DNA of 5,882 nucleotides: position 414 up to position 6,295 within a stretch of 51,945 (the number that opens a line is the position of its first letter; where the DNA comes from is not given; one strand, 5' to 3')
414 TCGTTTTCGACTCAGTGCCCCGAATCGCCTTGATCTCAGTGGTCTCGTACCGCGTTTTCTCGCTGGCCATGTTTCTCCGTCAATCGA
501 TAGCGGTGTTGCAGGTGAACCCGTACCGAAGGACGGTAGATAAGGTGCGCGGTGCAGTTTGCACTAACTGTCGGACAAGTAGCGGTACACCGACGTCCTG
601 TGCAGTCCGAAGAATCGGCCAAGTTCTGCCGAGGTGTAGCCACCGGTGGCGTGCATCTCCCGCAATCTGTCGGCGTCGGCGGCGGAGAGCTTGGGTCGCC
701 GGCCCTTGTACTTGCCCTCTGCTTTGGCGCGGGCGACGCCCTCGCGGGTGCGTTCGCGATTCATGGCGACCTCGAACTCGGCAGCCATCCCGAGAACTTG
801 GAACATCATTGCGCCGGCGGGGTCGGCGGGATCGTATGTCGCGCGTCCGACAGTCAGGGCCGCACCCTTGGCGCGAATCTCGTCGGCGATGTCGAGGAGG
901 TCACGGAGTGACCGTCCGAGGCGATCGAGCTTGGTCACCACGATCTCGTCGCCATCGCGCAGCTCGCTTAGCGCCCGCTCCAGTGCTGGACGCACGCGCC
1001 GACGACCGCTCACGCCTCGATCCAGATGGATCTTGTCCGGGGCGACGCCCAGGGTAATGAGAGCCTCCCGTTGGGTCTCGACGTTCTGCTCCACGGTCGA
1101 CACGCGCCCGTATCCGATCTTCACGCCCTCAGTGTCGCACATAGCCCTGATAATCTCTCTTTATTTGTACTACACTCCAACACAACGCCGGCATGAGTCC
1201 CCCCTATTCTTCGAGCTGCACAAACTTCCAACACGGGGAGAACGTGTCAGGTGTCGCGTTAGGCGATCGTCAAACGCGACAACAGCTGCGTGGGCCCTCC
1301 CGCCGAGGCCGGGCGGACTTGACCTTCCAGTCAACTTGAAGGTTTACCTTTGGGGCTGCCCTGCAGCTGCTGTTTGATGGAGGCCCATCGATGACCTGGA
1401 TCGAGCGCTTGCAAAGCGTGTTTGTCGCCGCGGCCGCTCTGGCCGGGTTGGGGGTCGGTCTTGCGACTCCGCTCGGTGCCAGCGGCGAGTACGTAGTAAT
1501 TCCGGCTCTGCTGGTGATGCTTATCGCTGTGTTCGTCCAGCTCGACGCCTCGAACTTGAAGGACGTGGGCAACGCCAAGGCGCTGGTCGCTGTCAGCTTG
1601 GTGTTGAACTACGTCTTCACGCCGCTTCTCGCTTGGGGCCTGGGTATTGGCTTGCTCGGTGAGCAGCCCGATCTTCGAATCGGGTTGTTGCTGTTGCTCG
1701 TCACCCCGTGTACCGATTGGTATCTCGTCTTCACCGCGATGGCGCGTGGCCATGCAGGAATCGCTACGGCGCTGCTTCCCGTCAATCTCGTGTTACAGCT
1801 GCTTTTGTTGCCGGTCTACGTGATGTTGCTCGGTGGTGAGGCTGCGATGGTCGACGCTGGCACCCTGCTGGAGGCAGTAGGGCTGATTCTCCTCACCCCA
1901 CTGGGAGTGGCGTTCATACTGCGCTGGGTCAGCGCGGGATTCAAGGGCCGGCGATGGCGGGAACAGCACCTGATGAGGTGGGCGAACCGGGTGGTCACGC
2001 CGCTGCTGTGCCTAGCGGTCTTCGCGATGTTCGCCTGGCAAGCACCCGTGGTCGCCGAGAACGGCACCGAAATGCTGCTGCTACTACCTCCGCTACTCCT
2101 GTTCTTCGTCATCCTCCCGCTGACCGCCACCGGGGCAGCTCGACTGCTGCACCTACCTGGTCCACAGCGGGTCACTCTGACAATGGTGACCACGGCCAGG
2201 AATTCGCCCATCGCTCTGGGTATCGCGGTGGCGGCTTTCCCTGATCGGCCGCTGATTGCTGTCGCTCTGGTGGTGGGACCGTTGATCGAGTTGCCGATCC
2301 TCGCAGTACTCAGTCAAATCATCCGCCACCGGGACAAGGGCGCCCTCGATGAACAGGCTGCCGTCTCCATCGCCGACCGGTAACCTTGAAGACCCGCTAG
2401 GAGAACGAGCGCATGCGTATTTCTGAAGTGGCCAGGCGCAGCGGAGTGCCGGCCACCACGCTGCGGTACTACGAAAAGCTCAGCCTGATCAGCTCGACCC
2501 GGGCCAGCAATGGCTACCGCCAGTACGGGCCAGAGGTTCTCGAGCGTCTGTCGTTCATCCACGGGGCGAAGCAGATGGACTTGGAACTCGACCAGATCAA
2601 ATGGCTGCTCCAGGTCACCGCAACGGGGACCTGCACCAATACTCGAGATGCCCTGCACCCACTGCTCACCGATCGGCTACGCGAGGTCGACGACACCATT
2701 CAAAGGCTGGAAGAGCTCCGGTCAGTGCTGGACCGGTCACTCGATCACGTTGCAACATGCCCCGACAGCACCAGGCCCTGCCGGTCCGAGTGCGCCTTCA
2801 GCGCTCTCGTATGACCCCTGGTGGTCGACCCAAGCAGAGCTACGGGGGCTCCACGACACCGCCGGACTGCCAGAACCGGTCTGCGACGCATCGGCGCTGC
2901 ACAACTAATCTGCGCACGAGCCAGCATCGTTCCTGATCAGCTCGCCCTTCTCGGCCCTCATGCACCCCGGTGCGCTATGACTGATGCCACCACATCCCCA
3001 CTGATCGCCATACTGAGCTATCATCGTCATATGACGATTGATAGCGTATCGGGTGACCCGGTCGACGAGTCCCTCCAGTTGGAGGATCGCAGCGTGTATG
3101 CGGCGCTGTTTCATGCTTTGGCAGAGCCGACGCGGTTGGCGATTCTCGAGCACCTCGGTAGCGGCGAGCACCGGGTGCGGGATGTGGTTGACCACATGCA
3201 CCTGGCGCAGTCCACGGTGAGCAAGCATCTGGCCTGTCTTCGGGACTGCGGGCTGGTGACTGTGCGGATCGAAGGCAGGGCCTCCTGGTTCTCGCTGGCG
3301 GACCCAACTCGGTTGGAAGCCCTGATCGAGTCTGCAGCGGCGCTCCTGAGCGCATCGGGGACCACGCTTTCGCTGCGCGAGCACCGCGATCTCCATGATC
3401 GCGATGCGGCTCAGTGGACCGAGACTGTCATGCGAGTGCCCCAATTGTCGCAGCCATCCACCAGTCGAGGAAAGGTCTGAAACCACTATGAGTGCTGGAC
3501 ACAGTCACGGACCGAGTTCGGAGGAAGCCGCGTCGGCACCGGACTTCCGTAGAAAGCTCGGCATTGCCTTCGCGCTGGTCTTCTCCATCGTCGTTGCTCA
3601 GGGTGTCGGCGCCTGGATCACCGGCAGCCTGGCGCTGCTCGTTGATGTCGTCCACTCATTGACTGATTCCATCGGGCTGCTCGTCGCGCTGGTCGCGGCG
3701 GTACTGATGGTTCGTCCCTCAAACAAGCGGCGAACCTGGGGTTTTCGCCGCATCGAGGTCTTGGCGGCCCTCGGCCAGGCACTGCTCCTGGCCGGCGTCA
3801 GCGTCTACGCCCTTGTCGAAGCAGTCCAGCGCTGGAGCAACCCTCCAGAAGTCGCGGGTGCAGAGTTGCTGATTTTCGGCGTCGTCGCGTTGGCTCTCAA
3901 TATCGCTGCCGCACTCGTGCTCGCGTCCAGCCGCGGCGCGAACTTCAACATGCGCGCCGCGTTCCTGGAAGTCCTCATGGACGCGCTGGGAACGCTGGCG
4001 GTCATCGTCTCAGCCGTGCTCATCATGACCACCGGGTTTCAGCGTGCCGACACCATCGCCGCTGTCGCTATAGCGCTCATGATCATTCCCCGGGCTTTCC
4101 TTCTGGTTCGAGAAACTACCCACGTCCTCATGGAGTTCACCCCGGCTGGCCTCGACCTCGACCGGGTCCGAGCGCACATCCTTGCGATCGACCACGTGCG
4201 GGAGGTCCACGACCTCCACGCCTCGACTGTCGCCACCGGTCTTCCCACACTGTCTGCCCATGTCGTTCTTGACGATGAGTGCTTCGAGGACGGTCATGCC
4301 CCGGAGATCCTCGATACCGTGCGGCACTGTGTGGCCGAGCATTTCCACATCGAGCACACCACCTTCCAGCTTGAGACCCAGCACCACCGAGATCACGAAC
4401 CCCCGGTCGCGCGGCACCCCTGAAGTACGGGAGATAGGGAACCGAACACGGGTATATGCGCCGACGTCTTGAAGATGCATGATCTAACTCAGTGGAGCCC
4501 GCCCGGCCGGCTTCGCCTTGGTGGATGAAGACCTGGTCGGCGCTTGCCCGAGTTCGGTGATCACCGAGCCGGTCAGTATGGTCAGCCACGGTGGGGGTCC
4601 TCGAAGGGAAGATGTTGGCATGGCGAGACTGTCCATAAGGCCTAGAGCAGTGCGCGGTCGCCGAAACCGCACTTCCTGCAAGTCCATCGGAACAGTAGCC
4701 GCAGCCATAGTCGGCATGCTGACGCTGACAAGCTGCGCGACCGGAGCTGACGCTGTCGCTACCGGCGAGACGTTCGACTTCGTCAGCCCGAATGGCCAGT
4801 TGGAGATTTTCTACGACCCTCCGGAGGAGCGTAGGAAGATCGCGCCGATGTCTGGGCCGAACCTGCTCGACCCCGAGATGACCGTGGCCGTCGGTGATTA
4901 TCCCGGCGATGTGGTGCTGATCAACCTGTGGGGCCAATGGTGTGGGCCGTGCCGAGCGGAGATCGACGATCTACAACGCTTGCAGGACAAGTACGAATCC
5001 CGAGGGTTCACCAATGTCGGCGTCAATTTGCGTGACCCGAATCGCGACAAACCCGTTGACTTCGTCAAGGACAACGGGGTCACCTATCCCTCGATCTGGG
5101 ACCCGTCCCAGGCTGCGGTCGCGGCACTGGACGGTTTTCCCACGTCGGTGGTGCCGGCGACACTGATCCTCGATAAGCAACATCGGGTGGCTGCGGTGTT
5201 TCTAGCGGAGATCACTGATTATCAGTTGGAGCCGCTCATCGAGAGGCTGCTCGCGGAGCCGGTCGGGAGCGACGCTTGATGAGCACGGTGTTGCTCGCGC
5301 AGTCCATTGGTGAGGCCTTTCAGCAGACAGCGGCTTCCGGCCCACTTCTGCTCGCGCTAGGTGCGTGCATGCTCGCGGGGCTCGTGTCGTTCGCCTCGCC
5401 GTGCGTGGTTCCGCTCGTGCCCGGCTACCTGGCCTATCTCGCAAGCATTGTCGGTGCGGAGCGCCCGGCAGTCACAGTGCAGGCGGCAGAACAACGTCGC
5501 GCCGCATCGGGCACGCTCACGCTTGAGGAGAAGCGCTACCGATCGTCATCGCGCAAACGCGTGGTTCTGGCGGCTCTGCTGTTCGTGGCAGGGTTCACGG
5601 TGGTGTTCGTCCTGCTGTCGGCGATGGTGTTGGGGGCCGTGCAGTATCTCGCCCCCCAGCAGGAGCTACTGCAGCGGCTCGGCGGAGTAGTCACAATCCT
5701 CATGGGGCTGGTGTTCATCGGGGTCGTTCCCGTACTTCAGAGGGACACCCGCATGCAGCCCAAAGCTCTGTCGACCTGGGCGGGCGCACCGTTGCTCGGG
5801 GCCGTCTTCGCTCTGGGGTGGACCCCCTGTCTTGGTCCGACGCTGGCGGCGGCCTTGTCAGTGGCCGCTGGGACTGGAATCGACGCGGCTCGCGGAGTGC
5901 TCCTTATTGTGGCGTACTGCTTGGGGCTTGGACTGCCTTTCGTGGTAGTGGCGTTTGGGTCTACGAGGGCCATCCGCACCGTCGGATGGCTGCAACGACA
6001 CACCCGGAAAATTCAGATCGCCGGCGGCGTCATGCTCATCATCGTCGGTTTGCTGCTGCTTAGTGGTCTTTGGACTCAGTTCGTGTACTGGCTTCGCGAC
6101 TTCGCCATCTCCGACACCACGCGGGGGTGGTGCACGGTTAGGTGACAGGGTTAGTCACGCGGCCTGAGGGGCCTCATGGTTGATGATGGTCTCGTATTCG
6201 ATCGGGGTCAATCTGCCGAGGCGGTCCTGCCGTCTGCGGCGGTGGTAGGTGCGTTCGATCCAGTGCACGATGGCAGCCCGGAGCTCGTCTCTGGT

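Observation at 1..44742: Two direct IS256 copies carry the same 8-bp sequence on their inner flanks and split one gene: a cointegrate signature around a ~43-kb plasmid-like segment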

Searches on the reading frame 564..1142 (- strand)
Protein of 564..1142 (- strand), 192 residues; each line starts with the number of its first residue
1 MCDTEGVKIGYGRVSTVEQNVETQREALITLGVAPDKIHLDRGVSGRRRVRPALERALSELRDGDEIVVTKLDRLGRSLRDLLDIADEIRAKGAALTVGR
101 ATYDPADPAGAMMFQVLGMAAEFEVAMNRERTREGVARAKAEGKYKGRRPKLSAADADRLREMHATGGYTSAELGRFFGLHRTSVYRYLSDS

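Call 32: search_protein_families(library=pfam, max_evalue=0.01, proteins=[window:564-1142:-])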
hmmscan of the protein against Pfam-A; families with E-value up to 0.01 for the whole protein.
window:564-1142:- (192 aa): 2 families
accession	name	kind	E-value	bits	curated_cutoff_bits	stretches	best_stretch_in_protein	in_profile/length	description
PF00239.26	Resolvase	-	2.1e-39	135.4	23.3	1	9-145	2-145/145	Resolvase, N terminal domain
PF02796.21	HTH_7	-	2.5e-07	31.1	23.8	1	147-191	1-44/45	Helix-turn-helix domain of resolvase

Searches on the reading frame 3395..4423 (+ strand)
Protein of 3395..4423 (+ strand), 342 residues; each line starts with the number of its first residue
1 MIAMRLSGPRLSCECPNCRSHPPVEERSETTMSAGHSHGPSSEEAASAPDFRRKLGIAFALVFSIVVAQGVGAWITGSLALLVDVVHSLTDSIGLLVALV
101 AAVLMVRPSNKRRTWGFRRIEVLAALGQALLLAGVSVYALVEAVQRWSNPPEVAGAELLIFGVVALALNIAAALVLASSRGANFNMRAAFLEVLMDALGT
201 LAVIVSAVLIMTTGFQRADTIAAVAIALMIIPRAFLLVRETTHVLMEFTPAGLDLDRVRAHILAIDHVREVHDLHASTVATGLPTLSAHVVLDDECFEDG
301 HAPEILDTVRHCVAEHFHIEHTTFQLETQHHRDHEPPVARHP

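Call 30: search_protein_families(library=pfam, proteins=[window:3395-4423:+])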
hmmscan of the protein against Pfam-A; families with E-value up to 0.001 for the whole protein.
window:3395-4423:+ (342 aa): 2 families
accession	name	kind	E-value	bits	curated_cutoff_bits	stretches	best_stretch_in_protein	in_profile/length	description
PF01545.26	Cation_efflux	-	2.2e-36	126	26.6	1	57-246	3-198/198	Cation efflux family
PF16916.11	ZT_dimer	-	1.7e-08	34.8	26.7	1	252-327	3-76/78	Dimerisation domain of Zinc Transporter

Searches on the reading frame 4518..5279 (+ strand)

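Call 30: search_protein_families(library=pfam, proteins=[window:4518-5279:+])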
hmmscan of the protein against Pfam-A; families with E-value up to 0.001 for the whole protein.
window:4518-5279:+ (253 aa): 3 families
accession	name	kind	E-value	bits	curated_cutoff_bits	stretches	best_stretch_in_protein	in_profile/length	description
PF08534.16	Redoxin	-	4.2e-16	59.5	26.6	1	120-231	18-135/148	Redoxin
PF00578.27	AhpC-TSA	-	6.4e-16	58.9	26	1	122-226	17-123/124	AhpC/TSA family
PF13905.12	Thioredoxin_8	-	7.1e-05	23.5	27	1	130-224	1-94/94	Thioredoxin-like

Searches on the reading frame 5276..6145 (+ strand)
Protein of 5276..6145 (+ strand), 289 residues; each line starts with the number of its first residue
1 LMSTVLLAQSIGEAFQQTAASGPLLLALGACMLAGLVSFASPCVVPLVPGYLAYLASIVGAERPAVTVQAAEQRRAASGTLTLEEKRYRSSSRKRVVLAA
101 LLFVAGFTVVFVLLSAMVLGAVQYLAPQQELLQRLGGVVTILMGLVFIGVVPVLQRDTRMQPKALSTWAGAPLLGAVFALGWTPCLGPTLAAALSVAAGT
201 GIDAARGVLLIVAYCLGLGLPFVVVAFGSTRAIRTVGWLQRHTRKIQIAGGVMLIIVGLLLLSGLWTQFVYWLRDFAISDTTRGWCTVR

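Call 30: search_protein_families(library=pfam, proteins=[window:5276-6145:+])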
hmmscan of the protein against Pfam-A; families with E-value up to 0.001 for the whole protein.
window:5276-6145:+ (289 aa): 1 family
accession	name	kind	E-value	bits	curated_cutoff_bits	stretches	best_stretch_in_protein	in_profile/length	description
PF02683.22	DsbD_TM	-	2.1e-08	34.1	27.1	1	25-263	2-216/219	Cytochrome C biogenesis protein transmembrane domain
